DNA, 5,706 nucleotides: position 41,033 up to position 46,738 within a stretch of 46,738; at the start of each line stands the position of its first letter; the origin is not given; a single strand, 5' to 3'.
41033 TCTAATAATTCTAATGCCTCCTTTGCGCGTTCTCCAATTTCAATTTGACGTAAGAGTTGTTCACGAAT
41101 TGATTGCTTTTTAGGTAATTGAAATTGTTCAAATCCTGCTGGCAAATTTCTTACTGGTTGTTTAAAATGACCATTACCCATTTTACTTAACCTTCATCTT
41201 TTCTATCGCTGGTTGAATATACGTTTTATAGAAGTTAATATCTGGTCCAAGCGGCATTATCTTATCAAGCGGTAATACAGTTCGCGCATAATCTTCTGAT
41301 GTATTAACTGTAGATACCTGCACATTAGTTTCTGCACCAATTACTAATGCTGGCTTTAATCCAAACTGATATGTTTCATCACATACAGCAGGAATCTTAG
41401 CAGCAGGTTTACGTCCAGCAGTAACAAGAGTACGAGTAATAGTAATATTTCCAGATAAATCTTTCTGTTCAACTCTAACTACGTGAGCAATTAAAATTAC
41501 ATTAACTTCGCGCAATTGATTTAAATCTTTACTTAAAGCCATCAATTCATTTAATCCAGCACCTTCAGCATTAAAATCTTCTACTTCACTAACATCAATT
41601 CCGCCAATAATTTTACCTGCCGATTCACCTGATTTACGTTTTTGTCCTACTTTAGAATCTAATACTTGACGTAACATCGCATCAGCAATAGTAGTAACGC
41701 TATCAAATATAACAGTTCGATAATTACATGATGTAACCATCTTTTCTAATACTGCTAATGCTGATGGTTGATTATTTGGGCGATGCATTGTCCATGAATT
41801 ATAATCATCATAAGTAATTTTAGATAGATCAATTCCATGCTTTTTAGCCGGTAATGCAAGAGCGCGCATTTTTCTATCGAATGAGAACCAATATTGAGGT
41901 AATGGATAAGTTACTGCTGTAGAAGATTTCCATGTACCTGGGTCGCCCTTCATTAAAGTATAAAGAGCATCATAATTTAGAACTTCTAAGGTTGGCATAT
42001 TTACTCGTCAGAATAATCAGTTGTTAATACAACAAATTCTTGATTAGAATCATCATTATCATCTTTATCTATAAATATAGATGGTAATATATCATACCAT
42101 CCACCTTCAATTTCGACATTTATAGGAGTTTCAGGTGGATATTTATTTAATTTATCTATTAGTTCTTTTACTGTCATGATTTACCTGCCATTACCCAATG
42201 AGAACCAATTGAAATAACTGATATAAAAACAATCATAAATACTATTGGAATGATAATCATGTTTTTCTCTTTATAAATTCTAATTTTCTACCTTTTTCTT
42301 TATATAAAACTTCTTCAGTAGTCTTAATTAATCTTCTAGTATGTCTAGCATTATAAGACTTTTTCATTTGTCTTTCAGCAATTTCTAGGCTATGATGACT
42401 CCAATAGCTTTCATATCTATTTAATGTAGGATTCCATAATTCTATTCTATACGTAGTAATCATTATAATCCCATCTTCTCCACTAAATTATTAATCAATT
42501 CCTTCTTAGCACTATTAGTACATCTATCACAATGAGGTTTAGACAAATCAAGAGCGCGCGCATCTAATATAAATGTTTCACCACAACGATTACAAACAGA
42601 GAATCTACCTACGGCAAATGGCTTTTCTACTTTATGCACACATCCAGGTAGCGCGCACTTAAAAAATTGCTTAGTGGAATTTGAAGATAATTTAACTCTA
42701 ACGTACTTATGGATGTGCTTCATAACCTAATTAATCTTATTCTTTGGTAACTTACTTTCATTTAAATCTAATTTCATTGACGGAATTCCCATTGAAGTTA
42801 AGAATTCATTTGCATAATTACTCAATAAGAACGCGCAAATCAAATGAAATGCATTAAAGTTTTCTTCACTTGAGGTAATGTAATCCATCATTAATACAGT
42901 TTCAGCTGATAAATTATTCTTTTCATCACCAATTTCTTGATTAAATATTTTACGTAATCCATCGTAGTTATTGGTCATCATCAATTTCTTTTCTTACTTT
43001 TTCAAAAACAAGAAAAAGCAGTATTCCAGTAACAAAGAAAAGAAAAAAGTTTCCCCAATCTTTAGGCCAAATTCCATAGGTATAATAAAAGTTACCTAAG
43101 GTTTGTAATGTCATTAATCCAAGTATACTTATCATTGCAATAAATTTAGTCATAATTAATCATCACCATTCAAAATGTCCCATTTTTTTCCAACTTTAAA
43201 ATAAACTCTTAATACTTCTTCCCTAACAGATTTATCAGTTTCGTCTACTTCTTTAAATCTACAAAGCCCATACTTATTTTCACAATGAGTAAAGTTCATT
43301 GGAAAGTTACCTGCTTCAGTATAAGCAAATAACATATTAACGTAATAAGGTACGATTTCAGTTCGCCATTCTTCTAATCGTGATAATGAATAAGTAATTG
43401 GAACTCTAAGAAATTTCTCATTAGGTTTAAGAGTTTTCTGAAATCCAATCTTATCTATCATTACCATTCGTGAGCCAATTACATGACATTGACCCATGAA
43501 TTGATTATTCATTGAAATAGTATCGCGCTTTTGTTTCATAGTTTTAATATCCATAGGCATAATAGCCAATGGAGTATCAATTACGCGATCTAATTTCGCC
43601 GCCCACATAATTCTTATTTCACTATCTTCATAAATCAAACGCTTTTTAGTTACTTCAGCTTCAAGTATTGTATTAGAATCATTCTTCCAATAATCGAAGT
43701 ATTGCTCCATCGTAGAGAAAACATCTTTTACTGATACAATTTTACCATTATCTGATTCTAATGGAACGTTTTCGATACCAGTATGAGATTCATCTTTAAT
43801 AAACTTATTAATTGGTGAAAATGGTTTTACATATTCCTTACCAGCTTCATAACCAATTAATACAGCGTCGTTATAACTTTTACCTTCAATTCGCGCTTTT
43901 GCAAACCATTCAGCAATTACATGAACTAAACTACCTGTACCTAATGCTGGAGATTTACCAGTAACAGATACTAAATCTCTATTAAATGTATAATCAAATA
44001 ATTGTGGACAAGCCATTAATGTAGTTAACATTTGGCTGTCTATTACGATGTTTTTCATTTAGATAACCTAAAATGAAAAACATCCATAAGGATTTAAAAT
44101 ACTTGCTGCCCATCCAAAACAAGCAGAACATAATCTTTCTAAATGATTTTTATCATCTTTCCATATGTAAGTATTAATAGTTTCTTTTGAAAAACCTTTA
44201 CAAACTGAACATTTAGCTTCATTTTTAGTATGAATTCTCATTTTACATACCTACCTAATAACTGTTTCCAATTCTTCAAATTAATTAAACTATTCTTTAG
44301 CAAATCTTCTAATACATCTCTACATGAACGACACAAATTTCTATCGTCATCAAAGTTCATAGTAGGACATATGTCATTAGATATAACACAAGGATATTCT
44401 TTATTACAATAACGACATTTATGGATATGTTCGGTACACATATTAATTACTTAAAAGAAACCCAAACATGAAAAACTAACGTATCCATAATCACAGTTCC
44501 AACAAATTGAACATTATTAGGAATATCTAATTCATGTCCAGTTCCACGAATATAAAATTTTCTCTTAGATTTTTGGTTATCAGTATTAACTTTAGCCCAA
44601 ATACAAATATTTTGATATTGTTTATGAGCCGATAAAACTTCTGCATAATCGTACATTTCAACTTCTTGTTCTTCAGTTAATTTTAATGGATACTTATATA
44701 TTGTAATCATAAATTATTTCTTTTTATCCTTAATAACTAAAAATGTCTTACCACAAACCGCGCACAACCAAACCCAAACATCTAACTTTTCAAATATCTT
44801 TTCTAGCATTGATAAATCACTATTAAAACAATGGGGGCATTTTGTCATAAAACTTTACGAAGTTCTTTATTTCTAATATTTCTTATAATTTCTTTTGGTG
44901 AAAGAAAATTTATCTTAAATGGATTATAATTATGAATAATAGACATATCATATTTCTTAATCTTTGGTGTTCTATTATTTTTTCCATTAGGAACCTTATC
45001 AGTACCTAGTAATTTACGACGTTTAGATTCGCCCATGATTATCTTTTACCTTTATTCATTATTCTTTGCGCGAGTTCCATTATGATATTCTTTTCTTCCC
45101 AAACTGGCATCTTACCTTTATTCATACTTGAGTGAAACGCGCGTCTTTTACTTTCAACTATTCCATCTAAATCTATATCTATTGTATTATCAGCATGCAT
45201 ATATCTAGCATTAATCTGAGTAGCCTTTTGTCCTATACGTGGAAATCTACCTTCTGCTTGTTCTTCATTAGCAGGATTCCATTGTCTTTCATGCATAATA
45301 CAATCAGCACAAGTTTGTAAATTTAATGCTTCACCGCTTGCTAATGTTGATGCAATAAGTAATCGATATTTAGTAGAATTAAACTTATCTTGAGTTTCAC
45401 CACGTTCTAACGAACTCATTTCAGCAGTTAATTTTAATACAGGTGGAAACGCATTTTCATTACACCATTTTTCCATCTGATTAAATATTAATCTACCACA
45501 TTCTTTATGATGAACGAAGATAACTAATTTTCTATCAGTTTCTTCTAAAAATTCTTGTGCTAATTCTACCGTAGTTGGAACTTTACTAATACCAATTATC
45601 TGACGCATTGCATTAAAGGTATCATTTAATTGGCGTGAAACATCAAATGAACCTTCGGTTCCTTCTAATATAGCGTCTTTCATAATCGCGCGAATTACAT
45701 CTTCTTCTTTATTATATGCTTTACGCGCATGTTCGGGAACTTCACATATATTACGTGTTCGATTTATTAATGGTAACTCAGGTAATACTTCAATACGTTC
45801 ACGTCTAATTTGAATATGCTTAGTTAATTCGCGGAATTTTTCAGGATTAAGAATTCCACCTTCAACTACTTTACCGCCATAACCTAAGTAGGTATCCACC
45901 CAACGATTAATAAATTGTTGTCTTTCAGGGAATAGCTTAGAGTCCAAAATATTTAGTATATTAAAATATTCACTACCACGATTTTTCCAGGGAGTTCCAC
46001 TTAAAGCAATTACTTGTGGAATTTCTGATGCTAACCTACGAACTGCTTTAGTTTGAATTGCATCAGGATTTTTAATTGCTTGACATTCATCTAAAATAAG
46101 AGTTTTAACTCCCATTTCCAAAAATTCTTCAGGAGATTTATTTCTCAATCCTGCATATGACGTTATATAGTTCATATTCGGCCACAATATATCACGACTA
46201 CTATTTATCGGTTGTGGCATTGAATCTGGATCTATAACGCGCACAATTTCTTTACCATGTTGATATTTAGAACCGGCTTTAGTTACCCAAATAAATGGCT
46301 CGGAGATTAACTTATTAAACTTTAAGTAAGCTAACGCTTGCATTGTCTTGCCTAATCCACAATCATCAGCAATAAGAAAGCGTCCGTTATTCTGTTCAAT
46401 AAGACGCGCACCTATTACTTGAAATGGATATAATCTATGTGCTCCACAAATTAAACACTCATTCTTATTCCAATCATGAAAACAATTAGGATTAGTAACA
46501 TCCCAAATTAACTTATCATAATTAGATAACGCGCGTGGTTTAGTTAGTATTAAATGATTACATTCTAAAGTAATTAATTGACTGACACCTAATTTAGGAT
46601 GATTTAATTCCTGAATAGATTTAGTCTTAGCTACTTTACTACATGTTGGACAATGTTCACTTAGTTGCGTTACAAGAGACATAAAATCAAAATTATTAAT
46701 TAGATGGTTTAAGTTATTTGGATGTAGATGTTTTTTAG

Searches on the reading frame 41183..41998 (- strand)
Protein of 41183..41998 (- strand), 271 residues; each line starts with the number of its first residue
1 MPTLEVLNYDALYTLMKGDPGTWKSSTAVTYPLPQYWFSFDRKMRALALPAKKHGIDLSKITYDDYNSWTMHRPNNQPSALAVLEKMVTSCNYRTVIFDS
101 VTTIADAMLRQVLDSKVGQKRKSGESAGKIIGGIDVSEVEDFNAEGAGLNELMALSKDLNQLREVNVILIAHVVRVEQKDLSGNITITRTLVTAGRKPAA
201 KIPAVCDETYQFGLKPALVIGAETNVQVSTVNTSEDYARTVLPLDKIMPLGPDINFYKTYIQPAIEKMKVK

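Call 35: search_protein_families(library=pfam, proteins=[window:41183-41998:-], max_evalue=0.1)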
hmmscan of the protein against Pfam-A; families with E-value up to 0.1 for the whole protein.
window:41183-41998:- (271 aa): 1 family
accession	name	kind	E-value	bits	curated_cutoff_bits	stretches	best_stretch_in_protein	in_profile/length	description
PF13479.12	AAA_24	-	5.9e-06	26.7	27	1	18-218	9-174/195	AAA domain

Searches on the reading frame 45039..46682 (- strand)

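Call 12: search_protein_families(library=phrogs, proteins=[window:45039-46682:-], max_evalue=0.001)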
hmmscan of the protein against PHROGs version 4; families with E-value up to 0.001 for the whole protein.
window:45039-46682:- (547 aa): 9 families
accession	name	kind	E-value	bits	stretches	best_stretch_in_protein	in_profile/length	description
phrog_62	-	DNA, RNA and nucleotide metabolism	1.9e-67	228.9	1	83-544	696-1158/1881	DNA helicase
phrog_29996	-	unknown function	1.4e-23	83.9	1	85-524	725-1168/1189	-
phrog_16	-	DNA, RNA and nucleotide metabolism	1.6e-14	54.1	1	84-463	273-566/986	DNA helicase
phrog_23807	-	unknown function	6.9e-12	44.9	1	417-511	562-661/1053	-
phrog_11801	-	other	4.9e-08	31.6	1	426-523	1399-1496/2269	DNA methyltransferase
phrog_26785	-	unknown function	9.2e-08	31.5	0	423-520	769-868/1087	-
phrog_1685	-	unknown function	4.8e-06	25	1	429-504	1458-1533/2278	-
phrog_11354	-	unknown function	1e-05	26.2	1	429-518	14-103/116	-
phrog_24008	-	DNA, RNA and nucleotide metabolism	0.00039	19.4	0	414-514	857-956/1006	helicase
